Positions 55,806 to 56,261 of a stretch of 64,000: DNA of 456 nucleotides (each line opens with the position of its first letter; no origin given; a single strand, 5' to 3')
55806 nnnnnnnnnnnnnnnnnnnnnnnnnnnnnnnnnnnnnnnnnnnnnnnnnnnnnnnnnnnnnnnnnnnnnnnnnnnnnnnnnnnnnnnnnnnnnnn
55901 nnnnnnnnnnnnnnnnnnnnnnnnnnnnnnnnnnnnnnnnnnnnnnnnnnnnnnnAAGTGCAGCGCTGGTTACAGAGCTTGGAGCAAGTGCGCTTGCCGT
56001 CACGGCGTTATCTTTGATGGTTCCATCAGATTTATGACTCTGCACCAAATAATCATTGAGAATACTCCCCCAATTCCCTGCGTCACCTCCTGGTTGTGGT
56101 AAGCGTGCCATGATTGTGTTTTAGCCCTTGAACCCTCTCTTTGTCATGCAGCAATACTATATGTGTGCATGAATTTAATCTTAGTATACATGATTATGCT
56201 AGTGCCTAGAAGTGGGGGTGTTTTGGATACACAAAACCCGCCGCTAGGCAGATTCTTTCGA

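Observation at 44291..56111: Polymorphic tail-fibre-like gene family sharing one N-terminal adaptor module, with no phage context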

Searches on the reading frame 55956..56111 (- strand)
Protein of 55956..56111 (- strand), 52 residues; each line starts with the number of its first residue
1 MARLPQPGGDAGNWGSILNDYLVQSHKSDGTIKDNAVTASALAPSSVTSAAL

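Call 17: find_related_loci(query=A1, collection=genome_contigs, flank=10000)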
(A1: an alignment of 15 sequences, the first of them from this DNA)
Query A1 (52 aa) in genome_contigs; peptide patterns used: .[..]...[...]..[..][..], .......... (x = any residue, [..] = any of these).
585 stretches matched a pattern (row limit reached: there are more); 558 encode a relative of the query (tblastn E <= 1e-3); the best 80 are kept; 76 distinct loci.
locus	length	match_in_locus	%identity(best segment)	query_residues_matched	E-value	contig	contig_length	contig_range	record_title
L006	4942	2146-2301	85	1-52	5e-26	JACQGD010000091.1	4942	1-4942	MAG: Candidatus Saccharibacteria bacterium isolate NC_groundwater_1064_Pr2_B-0.1um_46_7 rattlesnake_spring_18_scaffold_8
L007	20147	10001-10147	86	1-49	3e-25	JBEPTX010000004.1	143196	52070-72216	MAG: Candidatus Saccharibacteria bacterium isolate 22E.concoct.059 NODE_75_length_143196_cov_14.370369, whole genome sho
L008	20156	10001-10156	75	1-52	1e-23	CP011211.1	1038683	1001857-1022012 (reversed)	MAG: Candidatus Saccharibacteria bacterium GW2011_GWC2_44_17, complete genome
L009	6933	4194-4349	69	1-52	1e-23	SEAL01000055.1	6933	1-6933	MAG: Chloroflexi bacterium isolate PMG_070 scaffold_65053, whole genome shotgun sequence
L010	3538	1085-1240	73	1-52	4e-23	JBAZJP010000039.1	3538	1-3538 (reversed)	MAG: Sulfuriferula sp. isolate SO_2017_LW4_122 scaffold_54456_c1_LW137-91_2017, whole genome shotgun sequence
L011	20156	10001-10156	69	1-52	1e-22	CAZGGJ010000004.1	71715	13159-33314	MAG TPA_asm: uncultured Candidatus Saccharibacteria bacterium isolate SRP342105_co1_294 genome assembly, contig: NODE_45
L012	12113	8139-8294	73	1-52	2e-22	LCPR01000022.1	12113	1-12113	MAG: Candidatus Saccharibacteria bacterium GW2011_GWC2_48_9 UY35_C0022, whole genome shotgun sequence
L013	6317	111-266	65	1-52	3e-22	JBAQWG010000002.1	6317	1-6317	MAG: Candidatus Saccharimonadales bacterium isolate MFD12012_ilm_asm_bin23 k127_155753, whole genome shotgun sequence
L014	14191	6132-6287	67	1-52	1e-21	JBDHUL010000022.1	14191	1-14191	MAG: Candidatus Saccharimonadaceae bacterium isolate AS-MICRO-3CA.375 NODE_20105_length_14191_cov_8.480028, whole genome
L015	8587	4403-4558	67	1-52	2e-21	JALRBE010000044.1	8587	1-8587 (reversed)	MAG: Candidatus Saccharimonadia bacterium isolate HM.17 NODE_44_length_8587_cov_3.923972, whole genome shotgun sequence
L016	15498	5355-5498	77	1-48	2e-21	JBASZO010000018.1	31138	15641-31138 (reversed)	MAG: Candidatus Saccharimonas sp. isolate MFD10499_ilm_asm_bin44 k127_253806, whole genome shotgun sequence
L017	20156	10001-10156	69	1-52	3e-21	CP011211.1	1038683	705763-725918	MAG: Candidatus Saccharibacteria bacterium GW2011_GWC2_44_17, complete genome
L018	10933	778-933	65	1-52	1e-20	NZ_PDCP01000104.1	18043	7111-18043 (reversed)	Mycolicibacterium agri strain CCUG37673 N104L18043C27, whole genome shotgun sequence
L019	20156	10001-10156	67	1-52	1e-20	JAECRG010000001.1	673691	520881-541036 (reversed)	MAG: Candidatus Saccharibacteria bacterium isolate AER2_9 diesel_EC_AER2_2_length_673691_cov_17_320978, whole genome sho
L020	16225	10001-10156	63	1-52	1e-20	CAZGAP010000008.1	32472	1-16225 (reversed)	MAG TPA_asm: uncultured Candidatus Saccharibacteria bacterium isolate SRP090828_co2_17 genome assembly, contig: NODE_472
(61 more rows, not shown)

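Call 18: find_related_loci(query=A1, collection=viral_contigs, flank=10000)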
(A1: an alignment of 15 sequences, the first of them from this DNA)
Query A1 (52 aa) in viral_contigs; peptide patterns used: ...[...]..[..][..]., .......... (x = any residue, [..] = any of these).
86 stretches matched a pattern; 25 encode a relative of the query (tblastn E <= 1e-3); 25 distinct loci.
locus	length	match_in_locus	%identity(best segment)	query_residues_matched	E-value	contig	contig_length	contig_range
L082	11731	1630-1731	65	1-34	5e-12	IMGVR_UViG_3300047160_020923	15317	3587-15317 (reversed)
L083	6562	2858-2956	67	1-33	2e-11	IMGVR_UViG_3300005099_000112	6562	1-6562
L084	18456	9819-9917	58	1-33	5e-11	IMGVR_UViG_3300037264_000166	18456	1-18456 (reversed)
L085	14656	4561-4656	63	1-32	3e-10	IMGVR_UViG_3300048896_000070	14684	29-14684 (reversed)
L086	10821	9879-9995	54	1-39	8e-10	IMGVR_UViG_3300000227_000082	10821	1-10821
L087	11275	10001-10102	50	1-34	1e-9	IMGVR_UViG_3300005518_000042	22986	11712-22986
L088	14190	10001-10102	50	1-34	9e-10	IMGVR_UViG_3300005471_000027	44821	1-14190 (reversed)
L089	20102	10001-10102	50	1-34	1e-9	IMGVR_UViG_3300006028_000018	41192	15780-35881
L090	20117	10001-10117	51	1-39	2e-9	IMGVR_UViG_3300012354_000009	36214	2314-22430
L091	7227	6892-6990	64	1-33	3e-9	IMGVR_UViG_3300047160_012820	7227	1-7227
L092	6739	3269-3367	58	1-33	7e-9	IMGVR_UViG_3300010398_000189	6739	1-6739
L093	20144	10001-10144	42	1-50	7e-9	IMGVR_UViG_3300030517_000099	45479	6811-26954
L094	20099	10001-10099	55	1-33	2e-8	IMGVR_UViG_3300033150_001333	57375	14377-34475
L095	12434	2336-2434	55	1-33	2e-8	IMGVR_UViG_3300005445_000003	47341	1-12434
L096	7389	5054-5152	55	1-33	2e-8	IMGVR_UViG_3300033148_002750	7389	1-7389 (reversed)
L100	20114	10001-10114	47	1-38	8e-8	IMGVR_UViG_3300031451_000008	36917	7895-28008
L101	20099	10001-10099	42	1-33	1e-7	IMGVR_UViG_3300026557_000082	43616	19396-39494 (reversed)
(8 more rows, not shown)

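Call 36: search_solved_structures(query=A1, max_evalue=10, show_alignments=3)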
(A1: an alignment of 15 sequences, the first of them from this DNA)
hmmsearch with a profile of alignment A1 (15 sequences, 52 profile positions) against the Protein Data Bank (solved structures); distinct sequences matched with E-value up to 10: 0.

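Call 40: search_protein_families(library=phrogs, max_evalue=0.001, proteins=[L089:1796-2872:+, L089:5700-6986:+, L089:7550-9988:+, L089:11369-12964:+, L101:11537-15829:+, L094:4850-5854:+, L094:8381-9985:+, L094:11646-12833:+, L100:554-6637:+, L100:7662-9998:+])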
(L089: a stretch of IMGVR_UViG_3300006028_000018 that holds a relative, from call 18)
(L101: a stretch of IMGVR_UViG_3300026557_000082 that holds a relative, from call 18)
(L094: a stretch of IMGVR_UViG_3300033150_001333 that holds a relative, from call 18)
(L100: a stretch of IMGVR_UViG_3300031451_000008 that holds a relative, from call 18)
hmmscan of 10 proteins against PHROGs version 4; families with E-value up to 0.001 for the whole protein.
L089:1796-2872:+ (358 aa): 2 families
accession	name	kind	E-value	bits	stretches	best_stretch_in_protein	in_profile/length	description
phrog_212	-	head and packaging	1.3e-34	120.9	1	5-358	3-296/301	major head protein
phrog_31318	-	unknown function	0.00035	21.3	0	292-357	78-146/147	-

L089:5700-6986:+ (428 aa): 2 families
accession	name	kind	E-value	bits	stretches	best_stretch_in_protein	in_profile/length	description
phrog_10909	-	tail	3.7e-09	37.4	1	279-346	205-270/290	major tail protein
phrog_2839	-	tail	8.5e-06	25.5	1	277-351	60-133/581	tail sheath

L089:7550-9988:+ (812 aa): 20 families
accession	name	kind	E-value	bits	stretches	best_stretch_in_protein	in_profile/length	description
phrog_991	-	tail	1.1e-52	180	1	26-749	265-872/1966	tail length tape measure protein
phrog_1533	-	tail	1e-37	130.3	1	23-496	212-666/1688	tail length tape measure protein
phrog_167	-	tail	5e-30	105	2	25-558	246-696/1555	tail length tape measure protein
phrog_1272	-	tail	1.1e-29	104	1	19-512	218-690/1606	tail length tape measure protein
phrog_4704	-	tail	1.1e-22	81.5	1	23-440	179-594/625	tail length tape measure protein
phrog_28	-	tail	1.8e-22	80.8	1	21-654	243-797/1228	tail length tape measure protein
phrog_2723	-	tail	8.7e-21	74.6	1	14-278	133-402/1578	tail length tape measure protein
phrog_58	-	tail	4.2e-18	66.1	1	22-690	290-932/1544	tail length tape measure protein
phrog_1293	-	tail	4.2e-18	65.6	1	23-653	142-727/1424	tail length tape measure protein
phrog_9696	-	tail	4.7e-12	45.5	1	15-311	31-323/1415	tail length tape measure protein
phrog_14441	-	tail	1.1e-10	42.7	1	41-223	56-238/241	tail length tape measure protein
phrog_23013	-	tail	6.2e-10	38.4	1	42-468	113-519/1379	tail length tape measure protein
phrog_36688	-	tail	8.7e-09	34.4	1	48-240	59-251/1600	tail length tape measure protein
phrog_38390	-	tail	3.4e-08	33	1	14-263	17-259/1029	tail length tape measure protein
phrog_16692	-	unknown function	2.1e-07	30.8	1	30-258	141-378/1107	-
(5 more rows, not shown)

L089:11369-12964:+ (531 aa): 0 families

L101:11537-15829:+ (1430 aa): 1 family
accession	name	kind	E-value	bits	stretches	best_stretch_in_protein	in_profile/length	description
phrog_20852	-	unknown function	1.6e-06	29.1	0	723-817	7-104/214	-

L094:4850-5854:+ (334 aa): 1 family
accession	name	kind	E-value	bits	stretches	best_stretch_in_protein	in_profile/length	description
phrog_334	-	head and packaging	1.5e-45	156.9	1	7-331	9-380/381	major head protein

L094:8381-9985:+ (534 aa): 0 families

L094:11646-12833:+ (395 aa): 12 families
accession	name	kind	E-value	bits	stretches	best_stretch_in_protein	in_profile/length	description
phrog_36443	-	unknown function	4.1e-13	49.1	1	55-138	367-462/1238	-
phrog_28766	-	tail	5.6e-13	49.1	1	34-170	114-255/472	tail fiber protein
phrog_7660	-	tail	3.5e-12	45.9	1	55-144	423-512/1656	tail fiber protein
phrog_19445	-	head and packaging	2.5e-11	43.3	1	71-145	728-801/1114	tail tip protein Tal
phrog_892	-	tail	8.8e-11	42.1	1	71-147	344-420/782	tail fiber protein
phrog_13518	-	unknown function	1.9e-10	40.4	1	54-153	322-423/1230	-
phrog_21412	-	tail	9e-10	37.9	1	49-124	166-243/1452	tail fiber protein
phrog_32822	-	head and packaging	1e-09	37.7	1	67-146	1071-1150/1548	virion structural protein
phrog_16534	-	tail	8.2e-09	36.4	2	90-137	231-278/322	tail fiber protein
phrog_38396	-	tail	3.9e-07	29.1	1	49-131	1321-1395/1435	tail protein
phrog_26466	-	unknown function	1.1e-05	23.6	1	68-143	1801-1877/2337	-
phrog_16267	-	unknown function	1.1e-05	23.5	1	49-133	336-417/2299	-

L100:554-6637:+ (2027 aa): 27 families (the best 25 are shown)
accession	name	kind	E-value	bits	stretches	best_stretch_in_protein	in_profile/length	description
phrog_1272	-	tail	1.1e-42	147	2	49-743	211-867/1606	tail length tape measure protein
phrog_5493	-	tail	1.2e-32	114.3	2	641-1294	415-1037/1102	tail length tape measure protein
phrog_305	-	tail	1e-31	111.5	1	899-1299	385-768/1001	tail length tape measure protein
phrog_991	-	tail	3.4e-31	108.8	1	39-708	225-760/1966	tail length tape measure protein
phrog_58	-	tail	6.7e-29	101.9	2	821-1296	585-1015/1544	tail length tape measure protein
phrog_1533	-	tail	2.2e-27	96.1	1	40-450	202-621/1688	tail length tape measure protein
phrog_36688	-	tail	1.4e-20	73.5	1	32-371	9-349/1600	tail length tape measure protein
phrog_1204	-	tail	1.4e-18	67.3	2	1162-1286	1263-1373/1483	tail protein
phrog_4704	-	tail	1.7e-18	67.6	1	41-465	163-593/625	tail length tape measure protein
phrog_5690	-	unknown function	7.1e-14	52.4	1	1205-1315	699-780/907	-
phrog_1686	-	tail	2e-12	46.8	1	1137-1284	986-1134/1224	tail length tape measure protein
phrog_1535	-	tail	7.3e-12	45.3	2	816-1228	588-1041/1152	tail length tape measure protein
phrog_14917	-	tail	1.8e-11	43.3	2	179-438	419-668/2249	tail length tape measure protein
phrog_28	-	tail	1.8e-09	37.8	1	39-905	232-701/1228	tail length tape measure protein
phrog_167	-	tail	4.5e-09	35.6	1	77-505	267-701/1555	tail length tape measure protein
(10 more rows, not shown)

L100:7662-9998:+ (778 aa): 1 family
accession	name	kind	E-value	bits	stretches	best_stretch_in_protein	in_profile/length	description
phrog_18503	-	unknown function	6.6e-12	45.6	1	3-227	494-720/844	-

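Call 53: search_protein_representatives(alignment_id=A1)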
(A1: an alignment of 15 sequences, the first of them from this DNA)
Query: 15 sequences, 52 profile positions. Proteins with E-value up to 0.001 (for the whole library): 6461; up to 1e-10: 4646; up to 1e-30: 0. The best 150 are listed.
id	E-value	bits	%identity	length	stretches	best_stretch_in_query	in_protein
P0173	3.2e-28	113.7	-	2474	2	2-16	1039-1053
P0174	2.4e-27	110.9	-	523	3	1-35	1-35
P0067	3.9e-24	100.6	-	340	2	1-51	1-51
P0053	4.1e-23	97.3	-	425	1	1-51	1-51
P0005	6.0e-23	96.8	-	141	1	1-51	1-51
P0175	7.1e-23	96.6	-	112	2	1-39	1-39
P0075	9.5e-23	96.2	-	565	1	1-50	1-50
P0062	1.3e-22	95.7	-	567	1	1-51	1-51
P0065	2.4e-22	94.9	-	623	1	1-51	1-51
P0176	2.6e-22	94.8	-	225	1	1-51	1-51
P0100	2.7e-22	94.7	-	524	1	1-50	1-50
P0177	2.9e-22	94.6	-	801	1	1-51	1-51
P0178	3.2e-22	94.5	-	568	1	1-51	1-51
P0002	6.0e-22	93.6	-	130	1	1-51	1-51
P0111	7.0e-22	93.4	-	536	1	1-51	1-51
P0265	7.2e-20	87.0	-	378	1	1-51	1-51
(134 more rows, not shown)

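Call 68: search_protein_families(library=ncbifam, proteins=[L089:10001-11365:+, L094:10001-11506:+], max_evalue=0.1)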
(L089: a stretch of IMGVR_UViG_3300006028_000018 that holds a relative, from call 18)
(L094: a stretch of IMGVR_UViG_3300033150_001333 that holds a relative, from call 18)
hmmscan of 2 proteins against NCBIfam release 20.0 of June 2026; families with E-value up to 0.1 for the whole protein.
L089:10001-11365:+ (454 aa): 3 families
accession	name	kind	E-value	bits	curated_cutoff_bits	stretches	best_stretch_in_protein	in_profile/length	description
NF049898.1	RhamgalacuronBT4146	equivalog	4.4e-07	29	500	1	44-84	4-44/445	rhamnogalacturonidase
NF049892.1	AlphdgalacturondseBT4155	equivalog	0.00062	18.6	800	1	43-84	55-96/454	alpha-d-galacturonidase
NF049899.1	RhamgalacuronBT4153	equivalog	0.001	17.9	650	1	44-84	52-92/432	rhamnogalacturonidase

L094:10001-11506:+ (501 aa): 1 family
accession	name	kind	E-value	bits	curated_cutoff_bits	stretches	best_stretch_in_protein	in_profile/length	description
TIGR03804.1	para_beta_helix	repeat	0.0038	16.9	19.45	1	366-410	1-43/44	parallel beta-helix repeat protein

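Call 114: find_encoding_contigs(protein=P0265, flank=8000, max_places=3)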
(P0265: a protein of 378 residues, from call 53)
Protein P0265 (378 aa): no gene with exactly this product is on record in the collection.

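Call 119: search_protein_families(library=phrogs, alignment_id=A6, max_evalue=0.00001)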
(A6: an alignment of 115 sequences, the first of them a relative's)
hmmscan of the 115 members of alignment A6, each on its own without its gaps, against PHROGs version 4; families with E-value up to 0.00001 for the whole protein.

A. member 1, L006:1583-1984:- (133 aa): 0 families

B. families by the number of members that match (of 115 scanned): 74 families (the first 25 are shown)
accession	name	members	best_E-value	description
phrog_9017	-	6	2.8e-18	tail fiber protein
phrog_7760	-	6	1.5e-16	tail fiber protein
phrog_34656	-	6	1.5e-15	-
phrog_24774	-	6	1.4e-11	-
phrog_22179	-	6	4.8e-09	tail fiber protein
phrog_16641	-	5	7e-15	tail fiber protein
phrog_32568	-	5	2.2e-13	tail fiber protein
phrog_17803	-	4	3.7e-76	phosphodiesterase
phrog_27437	-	3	8.4e-11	-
phrog_11596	-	3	4.7e-10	-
phrog_19200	-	3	4.8e-10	virion structural protein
phrog_4549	-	3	7.5e-10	tail fiber protein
phrog_3433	-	3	7.5e-08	pilin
phrog_11263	-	3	2.3e-06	-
phrog_28378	-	2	2.3e-107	-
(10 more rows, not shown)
